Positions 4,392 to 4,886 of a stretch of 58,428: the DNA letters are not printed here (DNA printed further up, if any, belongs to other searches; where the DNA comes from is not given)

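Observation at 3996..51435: C-x8-C-x6-C-x5-C motif shared by three membrane-anchored disordered proteins, each heading an operon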

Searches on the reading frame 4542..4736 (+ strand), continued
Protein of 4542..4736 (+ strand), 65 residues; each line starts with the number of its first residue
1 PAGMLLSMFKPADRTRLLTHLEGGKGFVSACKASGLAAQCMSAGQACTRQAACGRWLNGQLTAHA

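Call 55: find_encoding_contigs(protein=P0016, flank=8000, max_places=2)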
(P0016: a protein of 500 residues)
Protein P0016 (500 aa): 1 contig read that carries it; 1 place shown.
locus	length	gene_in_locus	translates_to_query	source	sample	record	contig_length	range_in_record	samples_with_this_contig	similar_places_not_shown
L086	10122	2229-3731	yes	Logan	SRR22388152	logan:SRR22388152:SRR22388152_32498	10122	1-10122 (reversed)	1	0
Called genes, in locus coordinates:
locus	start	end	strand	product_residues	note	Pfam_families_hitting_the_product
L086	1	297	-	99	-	?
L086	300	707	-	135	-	PF13380:CoA_binding_2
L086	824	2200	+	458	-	PF00069:Pkinase, PF07714:PK_Tyr_Ser-Thr (weak)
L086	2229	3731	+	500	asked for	-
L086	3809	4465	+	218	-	PF04055:Radical_SAM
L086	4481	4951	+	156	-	PF02922:CBM_48, PF16561:AMPK1_CBM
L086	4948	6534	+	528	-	-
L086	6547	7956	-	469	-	PF01476:LysM, PF09136:Glucodextran_B (weak)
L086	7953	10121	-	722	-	?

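Call 56: fold_search(model_id=the predicted structure, library=pdb)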
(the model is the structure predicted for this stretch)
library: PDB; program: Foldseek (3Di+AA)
matches with E <= 10: 5; with E <= 0.001: 0
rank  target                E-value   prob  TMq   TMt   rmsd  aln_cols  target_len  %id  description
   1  3vep_D                5.5e+00  0.08  0.35  0.34   7.4        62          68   16  Crystal structure of SigD4 in complex with its negative regulator RsdA (released 2013-02-13)
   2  1b9m_A                6.6e+00  0.13  0.44  0.14   2.8        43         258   19  REGULATOR FROM ESCHERICHIA COLI (released 2000-03-15)
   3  7a6g                  6.6e+00  0.08  0.35  0.09   3.0        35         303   23  Structural characterization of L-proline amide hydrolase from Pseudomonas syringae (released 2021-10-06)
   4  3vep_A                7.5e+00  0.06  0.35  0.33   7.4        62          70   16  Crystal structure of SigD4 in complex with its negative regulator RsdA (released 2013-02-13)
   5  3vep_H                8.0e+00  0.06  0.35  0.33   7.4        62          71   16  Crystal structure of SigD4 in complex with its negative regulator RsdA (released 2013-02-13)

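Call 57: find_encoding_contigs(protein=P0023, flank=5000, max_places=2)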
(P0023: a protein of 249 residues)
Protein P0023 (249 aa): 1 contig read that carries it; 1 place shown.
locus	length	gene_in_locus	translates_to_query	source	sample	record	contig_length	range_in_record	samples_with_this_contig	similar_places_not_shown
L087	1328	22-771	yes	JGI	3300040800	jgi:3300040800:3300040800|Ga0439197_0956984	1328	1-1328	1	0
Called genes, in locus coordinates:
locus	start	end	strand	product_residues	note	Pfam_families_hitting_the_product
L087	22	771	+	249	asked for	-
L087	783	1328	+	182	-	?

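Call 58: find_encoding_contigs(protein=P0019, flank=5000, max_places=2)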
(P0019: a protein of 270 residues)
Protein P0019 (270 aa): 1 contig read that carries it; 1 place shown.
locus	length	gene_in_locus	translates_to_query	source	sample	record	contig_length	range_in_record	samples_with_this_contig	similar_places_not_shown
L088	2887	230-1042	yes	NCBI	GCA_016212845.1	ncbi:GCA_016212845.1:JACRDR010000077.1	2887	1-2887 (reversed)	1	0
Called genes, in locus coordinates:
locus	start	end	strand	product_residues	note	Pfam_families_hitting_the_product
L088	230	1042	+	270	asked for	-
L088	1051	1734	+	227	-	PF00072:Response_reg, PF00486:Trans_reg_C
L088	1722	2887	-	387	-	PF00672:HAMP, PF00512:HisKA, PF02518:HATPase_c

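Call 59: find_encoding_contigs(protein=P0005, flank=8000, max_places=2)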
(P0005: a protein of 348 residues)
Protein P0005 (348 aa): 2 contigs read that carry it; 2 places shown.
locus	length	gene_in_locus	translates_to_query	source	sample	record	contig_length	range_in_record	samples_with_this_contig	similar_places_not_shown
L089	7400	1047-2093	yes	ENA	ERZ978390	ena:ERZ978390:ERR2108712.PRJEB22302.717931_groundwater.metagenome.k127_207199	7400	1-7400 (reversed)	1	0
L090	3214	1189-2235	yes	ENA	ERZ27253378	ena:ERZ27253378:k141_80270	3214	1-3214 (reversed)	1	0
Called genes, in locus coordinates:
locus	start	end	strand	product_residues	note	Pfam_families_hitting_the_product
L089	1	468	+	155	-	?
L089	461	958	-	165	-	-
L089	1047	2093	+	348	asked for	-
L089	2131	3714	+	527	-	PF01590:GAF, PF13185:GAF_2, PF13492:GAF_3, PF00512:HisKA, PF02518:HATPase_c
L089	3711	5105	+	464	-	PF01523:PmbA_TldD_1st (weak), PF19290:PmbA_TldD_2nd, PF19289:PmbA_TldD_3rd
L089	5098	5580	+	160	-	PF14343:PrcB_C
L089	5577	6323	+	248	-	-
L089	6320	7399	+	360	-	?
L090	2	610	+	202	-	?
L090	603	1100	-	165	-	-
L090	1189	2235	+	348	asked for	-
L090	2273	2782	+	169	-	PF00196:GerE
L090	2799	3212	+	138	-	?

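Call 72: fold_search(model_id=the predicted structure, library=viral)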
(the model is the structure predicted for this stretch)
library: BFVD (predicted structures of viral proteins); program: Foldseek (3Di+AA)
matches with E <= 10: 61; with E <= 0.001: 0
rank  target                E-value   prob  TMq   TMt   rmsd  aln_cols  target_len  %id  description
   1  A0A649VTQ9            2.4e+00  0.35  0.50  0.50   3.4        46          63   20  Uncharacterized protein [Gordonia phage EMoore]
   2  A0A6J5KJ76            2.7e+00  0.08  0.36  0.26   7.4        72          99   14  Chromosomal replication initiator, DnaA C-terminal [uncultured Caudovirales phage]
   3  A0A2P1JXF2            2.9e+00  0.12  0.35  0.13   4.6        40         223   22  RNA polymerase sigma factor [Rhodococcus phage Finch]
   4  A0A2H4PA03            3.5e+00  0.08  0.32  0.23   4.9        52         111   17  DNA binding protein [Gordonia phage Mahdia]
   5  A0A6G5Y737            4.2e+00  0.16  0.32  0.11   1.4        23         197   30  (no name in the UniProt tables at hand)
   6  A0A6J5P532            4.2e+00  0.11  0.36  0.20   4.1        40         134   18  Sigma70-ECF, RNA polymerase sigma factor, sigma-70 family [uncultured Caudovirales phage]
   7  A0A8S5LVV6            4.5e+00  0.16  0.43  0.26   3.5        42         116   14  MYB PROTO-ONCOGENE PROTEIN, MYB, C-MYB, DNA BINDING.68A [Podoviridae sp. ctc5632]
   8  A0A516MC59            4.8e+00  0.12  0.42  0.41   5.0        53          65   17  (no name in the UniProt tables at hand)
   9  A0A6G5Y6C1            5.1e+00  0.15  0.46  0.31   2.8        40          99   18  (no name in the UniProt tables at hand)
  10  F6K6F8                5.1e+00  0.04  0.28  0.09   8.0        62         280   21  UL97 protein (Fragment) [Human cytomegalovirus]
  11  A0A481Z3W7            5.4e+00  0.23  0.46  0.16   2.1        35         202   14  Uncharacterized protein [Pithovirus LCPAC103]
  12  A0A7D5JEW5            5.4e+00  0.11  0.45  0.23   4.8        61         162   24  Uncharacterized protein [Streptomyces phage Eklok]
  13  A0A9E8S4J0            5.4e+00  0.07  0.36  0.08   6.9        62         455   11  (no name in the UniProt tables at hand)
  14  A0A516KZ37            5.8e+00  0.06  0.32  0.20   6.9        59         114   19  (no name in the UniProt tables at hand)
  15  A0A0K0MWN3            6.2e+00  0.20  0.44  0.44   2.3        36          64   28  Uncharacterized protein [Gordonia phage GMA5]
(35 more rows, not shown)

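Call 73: predict_structure(alignment_id=A4)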
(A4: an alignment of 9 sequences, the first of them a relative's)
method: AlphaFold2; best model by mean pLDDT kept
length: 285 residues; sequences in the alignment: 9
mean_pLDDT: 66.7   pTM: 0.44
mean pLDDT of the five models: 66.7, 61.6, 60.1, 59.4, 58.5
residues with pLDDT >= 90: 71; 70-90: 74; 50-70: 52; < 50: 88
segments of 3 or more residues with pLDDT < 50: 162-171, 173-218, 254-277
pLDDT, mean of each block of 10 residues (from residue 1): 65 80 64 57 80 91 91 95 96 95 91 91 91 89 83 76 41 39 33 33 39 44 53 66 70 47 33 41 54
secondary structure, 60 per line:
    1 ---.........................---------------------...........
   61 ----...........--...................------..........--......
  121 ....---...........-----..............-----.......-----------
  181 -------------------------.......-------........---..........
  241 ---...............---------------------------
elements in order: H4-28 H51-60 H65-75 H78-96 H104-112 H115-124 H128-138 H144-157 E163-169 E206-212 H220-227 H231-240 H244-258

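Call 79: fold_search(model_id=the predicted structure, library=pdb)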
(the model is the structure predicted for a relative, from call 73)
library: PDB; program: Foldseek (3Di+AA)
matches with E <= 10: 21; with E <= 0.001: 0
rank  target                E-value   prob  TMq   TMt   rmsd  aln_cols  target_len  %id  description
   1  8e0n_F                2.7e+00  0.06  0.12  0.16  12.9       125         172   18  Homotrimeric variant of tcTRP9, BGL18 (released 2023-04-12)
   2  6ait_A                5.1e+00  0.03  0.12  0.09  12.8       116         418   16  Crystal structure of E. coli BepA (released 2018-12-26)
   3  5myi                  5.4e+00  0.04  0.14  0.20  11.5       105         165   18  Convergent evolution involving dimeric and trimeric dUTPases in signalling. (released 2017-09-06)
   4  7o3v_F                5.7e+00  0.02  0.09  0.10  24.7       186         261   13  Stalk complex structure (TrwJ/VirB5-TrwI/VirB6) from the fully-assembled R388 type IV secretion system determined by c (released 2022-06-22)
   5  6sar                  6.4e+00  0.03  0.12  0.09  12.7       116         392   16  E coli BepA/YfgC (released 2020-08-26)
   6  7od1_B                6.8e+00  0.03  0.13  0.09  19.7       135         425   14  Crystal structure of RBR ubiquitin ligase ARIH2 (released 2021-09-15)
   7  6prh                  6.8e+00  0.02  0.10  0.21  16.9       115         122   15  X-ray Crystal Structure of Bacillus subtilis RicA (released 2019-10-02)
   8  8e0n_C                7.2e+00  0.03  0.12  0.16  12.9       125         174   18  Homotrimeric variant of tcTRP9, BGL18 (released 2023-04-12)
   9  6gw5_A                7.2e+00  0.03  0.13  0.10  13.3       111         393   15  X-ray structure of the Helicobacter pylori SabA adhesin domain (released 2018-07-25)
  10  8t6h                  7.6e+00  0.04  0.16  0.07  14.1       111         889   11  X-ray crystal structure of PfA-M1(E319A) (released 2024-06-26)
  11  7bhb_A                7.6e+00  0.02  0.11  0.14  17.4       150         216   12  Escherichia coli YtfE E159L (released 2021-04-21)
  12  1kjy_A                8.0e+00  0.06  0.18  0.16   6.8       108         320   16  Crystal Structure of Human G[alpha]i1 Bound to the GoLoco Motif of RGS14 (released 2002-05-08)
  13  8xje_B                8.0e+00  0.06  0.17  0.27  10.5       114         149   13  Crystal structure of the YqeY protein from Campylobacter jejuni (released 2024-05-22)
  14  2ygw_A                8.0e+00  0.02  0.14  0.11  21.1       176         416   16  Crystal structure of human MCD (released 2012-02-15)
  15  6ait_F                8.4e+00  0.02  0.11  0.09  12.7       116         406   16  Crystal structure of E. coli BepA (released 2018-12-26)
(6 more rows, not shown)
